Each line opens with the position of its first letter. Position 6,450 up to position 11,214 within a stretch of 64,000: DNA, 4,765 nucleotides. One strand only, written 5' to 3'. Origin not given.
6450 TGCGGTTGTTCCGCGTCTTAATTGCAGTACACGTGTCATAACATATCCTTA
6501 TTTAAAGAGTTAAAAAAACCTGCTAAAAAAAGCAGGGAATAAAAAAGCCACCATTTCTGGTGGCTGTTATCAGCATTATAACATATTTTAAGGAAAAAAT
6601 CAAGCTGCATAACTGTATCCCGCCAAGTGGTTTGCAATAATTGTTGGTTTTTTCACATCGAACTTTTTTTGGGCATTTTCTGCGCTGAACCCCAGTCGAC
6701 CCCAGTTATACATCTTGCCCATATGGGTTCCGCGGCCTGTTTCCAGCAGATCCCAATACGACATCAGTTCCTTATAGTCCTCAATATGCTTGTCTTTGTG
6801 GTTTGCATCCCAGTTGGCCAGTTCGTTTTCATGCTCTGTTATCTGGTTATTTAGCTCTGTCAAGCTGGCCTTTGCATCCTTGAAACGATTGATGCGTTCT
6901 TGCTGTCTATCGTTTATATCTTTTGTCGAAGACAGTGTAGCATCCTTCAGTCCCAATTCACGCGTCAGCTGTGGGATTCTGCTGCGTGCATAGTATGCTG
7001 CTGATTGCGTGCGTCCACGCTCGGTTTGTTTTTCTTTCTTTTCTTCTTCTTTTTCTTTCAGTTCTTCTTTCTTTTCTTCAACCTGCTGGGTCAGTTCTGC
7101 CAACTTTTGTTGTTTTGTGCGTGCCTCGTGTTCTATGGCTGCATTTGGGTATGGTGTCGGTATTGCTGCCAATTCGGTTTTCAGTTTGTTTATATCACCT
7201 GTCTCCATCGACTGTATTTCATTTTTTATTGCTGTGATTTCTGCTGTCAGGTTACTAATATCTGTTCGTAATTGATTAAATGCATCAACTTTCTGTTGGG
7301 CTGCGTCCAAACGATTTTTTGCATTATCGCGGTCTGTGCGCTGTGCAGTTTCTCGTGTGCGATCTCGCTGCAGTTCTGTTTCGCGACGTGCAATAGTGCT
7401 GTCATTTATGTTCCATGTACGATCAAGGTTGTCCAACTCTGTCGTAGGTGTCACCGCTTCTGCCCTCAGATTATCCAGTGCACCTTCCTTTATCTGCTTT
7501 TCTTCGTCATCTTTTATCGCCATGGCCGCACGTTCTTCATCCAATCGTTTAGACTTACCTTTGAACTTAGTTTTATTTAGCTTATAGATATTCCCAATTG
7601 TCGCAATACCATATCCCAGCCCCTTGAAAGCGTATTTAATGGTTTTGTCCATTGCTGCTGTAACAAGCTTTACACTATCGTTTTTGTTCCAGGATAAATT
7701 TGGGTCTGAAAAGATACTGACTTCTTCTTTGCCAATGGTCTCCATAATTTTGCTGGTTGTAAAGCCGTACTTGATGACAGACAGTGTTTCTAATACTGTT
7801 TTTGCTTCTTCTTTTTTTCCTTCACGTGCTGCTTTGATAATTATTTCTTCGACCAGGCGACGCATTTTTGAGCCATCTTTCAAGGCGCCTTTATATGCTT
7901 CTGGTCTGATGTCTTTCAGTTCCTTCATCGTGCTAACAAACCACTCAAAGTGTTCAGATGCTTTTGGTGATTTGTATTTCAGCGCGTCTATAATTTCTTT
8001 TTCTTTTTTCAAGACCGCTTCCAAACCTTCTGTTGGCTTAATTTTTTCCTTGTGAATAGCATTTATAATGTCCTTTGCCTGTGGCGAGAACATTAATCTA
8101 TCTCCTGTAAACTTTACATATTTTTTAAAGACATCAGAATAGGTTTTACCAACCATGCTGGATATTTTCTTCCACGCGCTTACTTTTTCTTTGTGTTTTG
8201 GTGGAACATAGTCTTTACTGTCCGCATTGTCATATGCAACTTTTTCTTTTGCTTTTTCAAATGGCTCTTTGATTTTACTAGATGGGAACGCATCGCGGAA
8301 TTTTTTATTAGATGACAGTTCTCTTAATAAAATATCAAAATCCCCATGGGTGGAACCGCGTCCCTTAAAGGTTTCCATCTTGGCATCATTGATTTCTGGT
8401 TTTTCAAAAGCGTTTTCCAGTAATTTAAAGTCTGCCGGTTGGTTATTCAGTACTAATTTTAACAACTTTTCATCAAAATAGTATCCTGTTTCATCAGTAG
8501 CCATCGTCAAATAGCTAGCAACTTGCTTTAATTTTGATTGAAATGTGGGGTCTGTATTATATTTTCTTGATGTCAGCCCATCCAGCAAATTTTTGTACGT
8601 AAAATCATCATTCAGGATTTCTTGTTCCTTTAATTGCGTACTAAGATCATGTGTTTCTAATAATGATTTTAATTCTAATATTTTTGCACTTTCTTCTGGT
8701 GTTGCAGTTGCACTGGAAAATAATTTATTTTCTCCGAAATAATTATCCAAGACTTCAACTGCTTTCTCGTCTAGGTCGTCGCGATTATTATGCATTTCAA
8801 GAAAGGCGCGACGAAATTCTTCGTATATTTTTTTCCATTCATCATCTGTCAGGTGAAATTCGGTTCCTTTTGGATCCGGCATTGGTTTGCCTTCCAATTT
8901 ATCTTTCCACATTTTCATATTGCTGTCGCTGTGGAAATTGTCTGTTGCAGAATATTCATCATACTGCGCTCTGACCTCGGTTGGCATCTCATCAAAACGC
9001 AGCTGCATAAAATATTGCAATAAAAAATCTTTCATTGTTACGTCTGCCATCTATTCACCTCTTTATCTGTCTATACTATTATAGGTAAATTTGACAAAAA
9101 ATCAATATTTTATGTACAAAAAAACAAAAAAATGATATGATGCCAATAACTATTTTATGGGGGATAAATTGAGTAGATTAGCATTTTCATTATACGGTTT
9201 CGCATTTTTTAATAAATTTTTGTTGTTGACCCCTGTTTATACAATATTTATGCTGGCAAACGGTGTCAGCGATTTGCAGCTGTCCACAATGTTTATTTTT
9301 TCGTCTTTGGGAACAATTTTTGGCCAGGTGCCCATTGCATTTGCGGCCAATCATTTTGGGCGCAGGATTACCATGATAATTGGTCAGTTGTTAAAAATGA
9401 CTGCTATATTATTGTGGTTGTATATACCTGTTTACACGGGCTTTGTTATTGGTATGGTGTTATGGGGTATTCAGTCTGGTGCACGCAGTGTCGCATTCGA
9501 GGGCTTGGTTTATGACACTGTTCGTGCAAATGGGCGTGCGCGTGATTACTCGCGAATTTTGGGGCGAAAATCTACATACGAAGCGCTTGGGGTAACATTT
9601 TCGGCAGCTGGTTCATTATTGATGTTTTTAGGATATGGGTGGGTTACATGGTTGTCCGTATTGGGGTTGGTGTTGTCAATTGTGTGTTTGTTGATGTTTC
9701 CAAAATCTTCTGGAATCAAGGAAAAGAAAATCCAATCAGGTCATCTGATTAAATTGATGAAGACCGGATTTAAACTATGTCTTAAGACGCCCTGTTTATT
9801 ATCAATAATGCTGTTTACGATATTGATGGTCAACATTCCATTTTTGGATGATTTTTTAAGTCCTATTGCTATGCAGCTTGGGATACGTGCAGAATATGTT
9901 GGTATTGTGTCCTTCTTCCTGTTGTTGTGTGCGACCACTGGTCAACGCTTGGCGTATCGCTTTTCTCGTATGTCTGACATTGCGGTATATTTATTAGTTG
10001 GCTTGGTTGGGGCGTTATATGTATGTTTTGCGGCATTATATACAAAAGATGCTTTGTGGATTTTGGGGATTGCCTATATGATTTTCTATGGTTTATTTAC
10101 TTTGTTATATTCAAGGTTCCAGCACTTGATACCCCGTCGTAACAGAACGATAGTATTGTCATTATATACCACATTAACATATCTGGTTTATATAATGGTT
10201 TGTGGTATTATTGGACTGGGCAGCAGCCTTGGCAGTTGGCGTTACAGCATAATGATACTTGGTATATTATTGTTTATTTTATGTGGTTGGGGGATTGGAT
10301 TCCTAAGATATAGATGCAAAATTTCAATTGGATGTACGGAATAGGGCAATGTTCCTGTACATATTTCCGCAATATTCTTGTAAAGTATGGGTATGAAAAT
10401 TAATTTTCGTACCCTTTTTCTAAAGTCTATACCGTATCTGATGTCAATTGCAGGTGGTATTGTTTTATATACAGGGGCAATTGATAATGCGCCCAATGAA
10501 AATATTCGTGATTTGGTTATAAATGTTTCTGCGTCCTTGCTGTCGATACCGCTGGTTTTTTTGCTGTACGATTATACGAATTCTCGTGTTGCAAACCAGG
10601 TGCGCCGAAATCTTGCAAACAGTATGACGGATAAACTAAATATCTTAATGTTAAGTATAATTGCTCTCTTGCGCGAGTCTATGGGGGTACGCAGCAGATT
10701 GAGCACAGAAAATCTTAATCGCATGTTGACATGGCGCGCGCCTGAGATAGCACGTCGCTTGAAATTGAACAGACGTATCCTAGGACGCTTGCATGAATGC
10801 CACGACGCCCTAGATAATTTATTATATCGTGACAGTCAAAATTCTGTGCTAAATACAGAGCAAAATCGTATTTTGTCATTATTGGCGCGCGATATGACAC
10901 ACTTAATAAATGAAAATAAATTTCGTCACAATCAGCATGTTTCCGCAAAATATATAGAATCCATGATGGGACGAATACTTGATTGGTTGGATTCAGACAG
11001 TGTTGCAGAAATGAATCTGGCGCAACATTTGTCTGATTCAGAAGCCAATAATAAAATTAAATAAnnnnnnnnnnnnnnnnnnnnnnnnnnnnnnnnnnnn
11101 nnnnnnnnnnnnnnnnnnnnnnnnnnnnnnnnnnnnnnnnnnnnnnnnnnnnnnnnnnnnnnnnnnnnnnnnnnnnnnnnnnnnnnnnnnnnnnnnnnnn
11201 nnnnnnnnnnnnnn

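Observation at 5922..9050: Phage Mtd/tail-fibre N-terminal domain on a 188-aa stand-alone protein next to an 816-aa coiled-coil orphan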

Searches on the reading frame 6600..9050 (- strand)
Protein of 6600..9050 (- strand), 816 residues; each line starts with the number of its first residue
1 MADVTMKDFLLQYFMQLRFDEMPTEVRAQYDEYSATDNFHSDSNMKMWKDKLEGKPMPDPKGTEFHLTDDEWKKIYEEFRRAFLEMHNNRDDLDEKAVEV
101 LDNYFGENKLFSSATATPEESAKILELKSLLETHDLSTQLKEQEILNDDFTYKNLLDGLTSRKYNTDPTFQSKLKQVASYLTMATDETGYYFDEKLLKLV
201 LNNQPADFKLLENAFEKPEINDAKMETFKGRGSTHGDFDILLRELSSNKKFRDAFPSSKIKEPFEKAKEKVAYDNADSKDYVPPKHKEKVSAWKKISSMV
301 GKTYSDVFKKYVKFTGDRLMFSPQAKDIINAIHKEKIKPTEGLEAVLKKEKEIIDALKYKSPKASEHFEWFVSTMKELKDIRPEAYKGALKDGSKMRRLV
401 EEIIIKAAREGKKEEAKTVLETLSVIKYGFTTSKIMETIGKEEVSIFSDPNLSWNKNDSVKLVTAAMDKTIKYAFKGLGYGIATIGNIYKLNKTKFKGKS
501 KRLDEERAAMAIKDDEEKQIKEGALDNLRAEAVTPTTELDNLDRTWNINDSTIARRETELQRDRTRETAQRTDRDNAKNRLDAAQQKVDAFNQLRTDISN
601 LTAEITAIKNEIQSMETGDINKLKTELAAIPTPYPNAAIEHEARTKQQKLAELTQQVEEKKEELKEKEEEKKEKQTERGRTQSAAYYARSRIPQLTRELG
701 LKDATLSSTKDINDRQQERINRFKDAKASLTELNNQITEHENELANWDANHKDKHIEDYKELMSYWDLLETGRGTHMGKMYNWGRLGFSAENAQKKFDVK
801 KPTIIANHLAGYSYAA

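Call 3: search_protein_families(library=pfam, proteins=[window:6600-9050:-], max_evalue=1)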
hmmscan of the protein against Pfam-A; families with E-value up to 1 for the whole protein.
window:6600-9050:- (816 aa): 1 family
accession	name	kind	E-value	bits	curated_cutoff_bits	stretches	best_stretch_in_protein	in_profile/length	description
PF16326.10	ABC_tran_CTD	-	0.93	10.2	32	0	590-630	9-53/69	ABC transporter C-terminal domain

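Call 4: search_protein_families(library=phrogs, proteins=[window:6600-9050:-], max_evalue=1)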
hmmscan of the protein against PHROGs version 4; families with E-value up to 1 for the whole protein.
window:6600-9050:- (816 aa): 3 families
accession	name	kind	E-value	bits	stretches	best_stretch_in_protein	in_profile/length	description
phrog_473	-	head and packaging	0.13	13.7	1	561-615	13-70/75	virion structural protein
phrog_35382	-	unknown function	0.15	13.5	0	576-623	40-87/89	-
phrog_3779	-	tail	0.45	9.4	1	540-778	398-635/1225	tail length tape measure protein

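Call 5: search_protein_families(library=ncbifam, proteins=[window:6600-9050:-], max_evalue=1)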
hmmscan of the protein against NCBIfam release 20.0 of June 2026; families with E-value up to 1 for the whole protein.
window:6600-9050:- (816 aa): 4 families
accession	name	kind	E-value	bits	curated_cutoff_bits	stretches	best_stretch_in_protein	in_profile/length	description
NF008438.0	PRK11281.1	equivalog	0.012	13.4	991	1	562-768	45-245/1113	mechanosensitive channel MscK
TIGR02168.1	SMC_prok_B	equivalog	0.026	12.2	567.35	1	521-750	223-457/1181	chromosome segregation protein SMC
TIGR04346.1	DotA_TraY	subfamily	0.082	11.5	100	1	561-748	222-382/656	DotA/TraY family protein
NF038350.1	taxis_HmpF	equivalog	0.99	7.7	200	0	552-739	142-323/553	pilus motility taxis protein HmpF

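Call 10: find_homologous_proteins(query=window:6600-9050:-)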
Query window:6600-9050:- (816 aa): 243 proteins with E <= 0.001 among 8000 candidates; the best 120 are listed.
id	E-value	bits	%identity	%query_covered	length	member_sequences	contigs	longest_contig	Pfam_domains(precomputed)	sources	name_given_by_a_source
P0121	0.0e+0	1798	100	100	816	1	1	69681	-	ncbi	-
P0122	1.2e-262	892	53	100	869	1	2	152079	-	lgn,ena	-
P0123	3.3e-187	643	42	100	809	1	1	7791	-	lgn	-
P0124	6.2e-187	642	42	100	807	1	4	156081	-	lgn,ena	-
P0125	1.3e-186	641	42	100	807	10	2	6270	-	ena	-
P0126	1.4e-186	641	42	100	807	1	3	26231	-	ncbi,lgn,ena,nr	ncbi:MAG: hypothetical protein IKA25_00270 [Alphaproteobacteria bacterium]|nr:hypothetical protein [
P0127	4.3e-186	639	42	100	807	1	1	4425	-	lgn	-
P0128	9.3e-186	638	42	100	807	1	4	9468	-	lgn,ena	-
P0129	4.3e-182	626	41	100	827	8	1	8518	-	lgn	-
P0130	9.6e-182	624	42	100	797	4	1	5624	-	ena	-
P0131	1.6e-181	624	42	100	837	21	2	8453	-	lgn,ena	-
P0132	4.9e-180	619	42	100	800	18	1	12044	-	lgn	-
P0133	5.4e-180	619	41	100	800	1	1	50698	-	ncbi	-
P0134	5.6e-180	619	41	100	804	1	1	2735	-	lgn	-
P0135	9.3e-180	618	41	100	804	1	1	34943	-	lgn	-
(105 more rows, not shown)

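Call 28: search_dna_similar(query=window:6600-9050:-, collection=phages, mode=protein, max_evalue=0.001, max_rows=15)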
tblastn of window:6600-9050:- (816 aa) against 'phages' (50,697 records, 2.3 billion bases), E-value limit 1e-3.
No match.
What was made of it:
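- Tried and rejected: No tblastn match in 50,697 phage records (call 28).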

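Call 38: predict_structure(alignment_id=A2)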
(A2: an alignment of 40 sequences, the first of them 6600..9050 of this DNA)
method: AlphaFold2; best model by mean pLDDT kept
length: 816 residues; sequences in the alignment: 40
mean_pLDDT: 81.2   pTM: 0.54
mean pLDDT of the five models: 81.2, 80.6, 77.5, 76.5, 76.3
residues with pLDDT >= 90: 281; 70-90: 384; 50-70: 81; < 50: 70
segments of 3 or more residues with pLDDT < 50: 315-319, 442-455, 462-490, 773-788
pLDDT, mean of each block of 10 residues (from residue 1): 85 91 83 81 86 86 86 90 86 86 83 81 92 91 89 93 82 91 88 85 85 74 84 78 87 90 92 87 75 60 67 50 80 80 85 79 87 89 81 81 88 88 78 61 44 46 43 39 42 69 81 85 91 93 95 94 95 96 96 95 96 91 89 84 90 93 96 95 94 95 95 95 94 91 84 75 80 42 42 56 70 62
secondary structure, 60 per line:
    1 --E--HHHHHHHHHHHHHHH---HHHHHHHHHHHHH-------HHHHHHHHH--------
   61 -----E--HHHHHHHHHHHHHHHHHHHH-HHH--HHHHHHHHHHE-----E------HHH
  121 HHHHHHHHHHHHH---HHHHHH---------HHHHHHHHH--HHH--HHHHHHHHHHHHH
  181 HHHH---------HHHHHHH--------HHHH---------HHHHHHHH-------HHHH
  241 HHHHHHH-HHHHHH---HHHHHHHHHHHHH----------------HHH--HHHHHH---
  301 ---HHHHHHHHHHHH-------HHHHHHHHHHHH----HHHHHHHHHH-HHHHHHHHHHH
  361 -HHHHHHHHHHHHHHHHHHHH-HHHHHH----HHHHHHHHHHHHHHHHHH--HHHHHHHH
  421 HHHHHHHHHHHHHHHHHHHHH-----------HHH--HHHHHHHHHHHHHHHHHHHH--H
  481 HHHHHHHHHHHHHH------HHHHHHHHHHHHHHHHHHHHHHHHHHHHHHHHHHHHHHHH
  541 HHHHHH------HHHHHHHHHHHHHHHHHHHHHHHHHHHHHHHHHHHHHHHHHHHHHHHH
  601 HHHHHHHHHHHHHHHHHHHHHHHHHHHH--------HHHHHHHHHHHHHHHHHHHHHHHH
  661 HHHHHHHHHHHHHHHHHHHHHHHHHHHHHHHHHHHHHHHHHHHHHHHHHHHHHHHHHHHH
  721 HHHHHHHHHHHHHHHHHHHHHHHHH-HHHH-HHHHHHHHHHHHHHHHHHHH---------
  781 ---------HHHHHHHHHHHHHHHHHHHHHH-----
elements in order (helices of 4 or more, strands of 3 or more residues): H6-20 H24-36 H44-52 H69-88 H95-104 H118-133 H137-142 H152-160 H168-184 H194-200 H209-212 H222-229 H237-247 H249-254 H258-270 H292-297 H304-315 H323-334 H339-348 H350-360 H362-381 H383-388 H393-410 H413-441 H458-477 H480-494 H501-546 H553-628 H637-745 H747-750 H752-771 H790-811
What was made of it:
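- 6600..9050 (-): 816-aa lineage-specific all-alpha / coiled-coil protein ('cc816'), a separate transcription unit. AF2 pLDDT 81 with helices over 501-745 (call 38).
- Checked: Its AlphaFold2 model is all-alpha, with long helices over residues 501-745 (call 38).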

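Call 41: search_solved_structures(query=A2, max_evalue=1)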
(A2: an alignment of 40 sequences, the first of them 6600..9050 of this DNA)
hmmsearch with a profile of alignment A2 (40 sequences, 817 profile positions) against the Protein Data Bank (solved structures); distinct sequences matched with E-value up to 1: 65 (the best 60 are shown).
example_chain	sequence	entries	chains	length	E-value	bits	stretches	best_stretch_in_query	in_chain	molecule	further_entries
6w08_A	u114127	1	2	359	0.0042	18.7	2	606-696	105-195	Motility Associated Killing Factor E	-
9y5h_B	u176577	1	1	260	0.0078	17.9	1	561-653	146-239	sc-t-SNARE-diff-#3.3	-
5xg2_A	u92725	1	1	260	0.0092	17.6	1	541-752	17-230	Chromosome partition protein Smc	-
6tao_A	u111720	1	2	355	0.0097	17.6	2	606-696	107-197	Non-hemolytic enterotoxin lytic component L1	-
8qox_B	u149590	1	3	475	0.012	17.2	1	591-686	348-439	Conserved membrane protein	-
4zry_B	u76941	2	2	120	0.014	17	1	595-682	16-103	Keratin, type II cytoskeletal 1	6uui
4lin_A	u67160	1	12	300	0.02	16.6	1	519-668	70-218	Tail needle protein gp26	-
2ch7_A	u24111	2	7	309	0.022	16.4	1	597-741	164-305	METHYL-ACCEPTING CHEMOTAXIS PROTEIN | Methyl-accepting chemotaxis protein 2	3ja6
9y5f_B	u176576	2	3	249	0.023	16.3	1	563-753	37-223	sc-t-SNARE-5.s.8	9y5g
6qp4_A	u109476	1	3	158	0.029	16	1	597-704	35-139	UspA1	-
3tnu_B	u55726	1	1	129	0.031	15.9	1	584-681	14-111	Keratin, type II cytoskeletal 5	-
2ch7_B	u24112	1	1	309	0.032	15.8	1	597-741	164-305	METHYL-ACCEPTING CHEMOTAXIS PROTEIN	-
3ja6_H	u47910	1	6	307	0.038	15.6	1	597-740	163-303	Methyl-accepting chemotaxis protein 2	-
2xzr_A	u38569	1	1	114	0.046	15.3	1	602-706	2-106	IMMUNOGLOBULIN-BINDING PROTEIN EIBD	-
6fia_A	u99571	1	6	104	0.049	15.2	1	573-665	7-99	LINE-1 retrotransposable element ORF1 protein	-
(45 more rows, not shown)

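Call 42: fold_search(model_id=the predicted structure, library=pdb)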
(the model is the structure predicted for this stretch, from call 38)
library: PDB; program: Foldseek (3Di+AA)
matches with E <= 10: 416; with E <= 0.001: 0
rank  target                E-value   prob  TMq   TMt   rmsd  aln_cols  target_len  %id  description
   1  7zr1_D                1.1e-01  0.33  0.08  0.09  48.5       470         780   14  Chaetomium thermophilum Mre11-Rad50-Nbs1 complex bound to ATPyS (composite structure) (released 2023-01-11)
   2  8i4v_B                1.5e-01  0.80  0.08  0.21  20.9       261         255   15  Cryo-EM structure of 5-subunit Smc5/6 arm region (released 2024-06-26)
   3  9a65_A                2.0e-01  0.28  0.08  0.12  73.9       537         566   12  Integrative model of YVAQ-MCPB by crosslinking MS and deep learning (released 2024-09-18)
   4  6h2x                  2.2e-01  0.63  0.09  0.16  20.7       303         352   16  MukB coiled-coil elbow from E. coli (released 2019-03-06)
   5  9e5c_6a               2.5e-01  0.23  0.09  0.03  35.4       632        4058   11  Cryo-EM structure of 96 nm repeat of microtubule doublet from T. brucei flagellum (released 2025-03-12)
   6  8wjo_B                2.9e-01  0.98  0.15  0.34  20.1       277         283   12  Cryo-EM structure of 8-subunit Smc5/6 arm region (released 2024-06-26)
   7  5nnv_B                3.0e-01  1.00  0.14  0.42  14.4       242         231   14  Structure of a Bacillus subtilis Smc coiled coil middle fragment (released 2017-06-21)
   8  5xg2                  3.1e-01  0.99  0.13  0.38  15.4       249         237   15  Crystal structure of a coiled-coil segment (residues 345-468 and 694-814) of Pyrococcus yayanosii Smc (released 2017-06-07)
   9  5nnv_C                3.2e-01  1.00  0.15  0.43  13.8       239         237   14  Structure of a Bacillus subtilis Smc coiled coil middle fragment (released 2017-06-21)
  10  8i21_B                3.3e-01  0.99  0.15  0.36  16.3       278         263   12  Cryo-EM structure of 6-subunit Smc5/6 arm region (released 2024-06-26)
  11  5nnv_D                3.3e-01  0.82  0.12  0.26  17.8       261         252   14  Structure of a Bacillus subtilis Smc coiled coil middle fragment (released 2017-06-21)
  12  8i4v_A                3.3e-01  0.47  0.09  0.18  19.5       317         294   11  Cryo-EM structure of 5-subunit Smc5/6 arm region (released 2024-06-26)
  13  6ogd_B                3.8e-01  0.38  0.11  0.09  47.9       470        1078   12  Cryo-EM structure of YenTcA in its prepore state (released 2019-05-08)
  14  7zr1_C                3.8e-01  0.16  0.08  0.08  44.9       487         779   14  Chaetomium thermophilum Mre11-Rad50-Nbs1 complex bound to ATPyS (composite structure) (released 2023-01-11)
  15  8cq2_A                3.9e-01  0.60  0.13  0.06  48.3       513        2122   10  Photorhabdus luminescens TcdA1 prepore-to-pore intermediate, C16S, C20S, C870S, T1279C mutant (released 2024-03-13)
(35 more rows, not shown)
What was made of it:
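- Closest known: SMC/MukB-type antiparallel coiled-coil arms. Same: The best Foldseek hits are SMC and Smc5/6 arm fragments (calls 38, 42).
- Tried and rejected: Foldseek against the PDB gave nothing below E 0.1 (call 42).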

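Call 72: find_related_loci(query=A2, collection=viral_contigs, flank=8000)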
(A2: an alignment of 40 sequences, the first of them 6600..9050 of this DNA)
Query A2 (816 aa) in viral_contigs; peptide patterns used: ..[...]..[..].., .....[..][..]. (x = any residue, [..] = any of these).
18 stretches matched a pattern, but none encodes a relative of the query by tblastn (E <= 1e-3).
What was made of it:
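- Tried and rejected: No relative in IMG/VR by alignment-derived patterns (call 72).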

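Call 77: search_protein_families(library=padloc, proteins=[window:6600-9050:-], max_evalue=0.01)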
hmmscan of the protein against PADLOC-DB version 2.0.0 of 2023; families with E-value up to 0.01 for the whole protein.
window:6600-9050:- (816 aa): 1 family
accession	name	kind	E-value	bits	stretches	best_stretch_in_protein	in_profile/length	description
PDLC03868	LmuB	-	0.00043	16.7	1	551-801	514-756/1035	-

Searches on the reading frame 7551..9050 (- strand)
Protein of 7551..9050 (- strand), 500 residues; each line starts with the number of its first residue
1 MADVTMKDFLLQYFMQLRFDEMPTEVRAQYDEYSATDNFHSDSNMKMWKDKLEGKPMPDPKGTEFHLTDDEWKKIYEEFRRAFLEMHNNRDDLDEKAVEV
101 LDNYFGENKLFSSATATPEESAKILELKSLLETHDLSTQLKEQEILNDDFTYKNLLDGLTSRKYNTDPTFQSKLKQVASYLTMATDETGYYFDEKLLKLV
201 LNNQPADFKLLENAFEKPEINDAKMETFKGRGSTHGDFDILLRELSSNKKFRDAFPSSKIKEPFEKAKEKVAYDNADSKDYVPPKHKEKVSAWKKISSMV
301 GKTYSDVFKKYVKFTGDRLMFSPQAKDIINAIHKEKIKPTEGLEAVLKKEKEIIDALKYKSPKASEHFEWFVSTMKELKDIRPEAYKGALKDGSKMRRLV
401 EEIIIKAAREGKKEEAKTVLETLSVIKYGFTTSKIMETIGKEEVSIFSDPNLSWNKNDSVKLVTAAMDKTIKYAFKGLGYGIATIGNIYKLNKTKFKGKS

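Call 100: search_solved_structures(query=window:7551-9050:-, max_evalue=1)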
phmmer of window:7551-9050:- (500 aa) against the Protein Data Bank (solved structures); distinct sequences matched with E-value up to 1: 2.
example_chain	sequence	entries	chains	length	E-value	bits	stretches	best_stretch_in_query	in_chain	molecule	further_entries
4rdr_A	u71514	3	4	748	0.003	19.9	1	6-107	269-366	ZnuD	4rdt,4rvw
4ozs_A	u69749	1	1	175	0.047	16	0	131-161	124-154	Alpha solenoid protein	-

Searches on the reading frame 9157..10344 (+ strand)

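Call 3: search_protein_families(library=pfam, proteins=[window:9157-10344:+], max_evalue=1)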
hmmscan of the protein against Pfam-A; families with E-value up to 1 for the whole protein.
window:9157-10344:+ (395 aa): 2 families
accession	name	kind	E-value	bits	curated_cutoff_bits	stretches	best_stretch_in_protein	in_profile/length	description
PF07690.21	MFS_1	-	5.5e-19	68.7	33.4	2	10-346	2-344/347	Major Facilitator Superfamily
PF20235.3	PIR2-like_helical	-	0.0028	18.3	27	1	267-306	65-104/116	PIR2-like, helical domain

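Call 77: search_protein_families(library=padloc, proteins=[window:9157-10344:+], max_evalue=0.01)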
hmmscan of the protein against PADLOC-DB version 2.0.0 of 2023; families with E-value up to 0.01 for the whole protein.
window:9157-10344:+ (395 aa): 0 families

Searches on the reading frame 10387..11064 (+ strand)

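Call 3: search_protein_families(library=pfam, proteins=[window:10387-11064:+], max_evalue=1)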
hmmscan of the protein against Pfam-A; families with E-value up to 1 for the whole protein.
window:10387-11064:+ (225 aa): 1 family
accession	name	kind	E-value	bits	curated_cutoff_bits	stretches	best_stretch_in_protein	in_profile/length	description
PF10057.14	MpsC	-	0.17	12.4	23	1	41-92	34-85/111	Na+-translocating membrane potential-generating system (MpsC)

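Call 77: search_protein_families(library=padloc, proteins=[window:10387-11064:+], max_evalue=0.01)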
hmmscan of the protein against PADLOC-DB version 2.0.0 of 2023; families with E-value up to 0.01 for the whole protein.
window:10387-11064:+ (225 aa): 0 families

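Call 104: search_protein_families(library=phrogs, proteins=[window:10387-11064:+], max_evalue=0.01)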
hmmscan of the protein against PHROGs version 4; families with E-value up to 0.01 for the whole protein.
window:10387-11064:+ (225 aa): 0 families
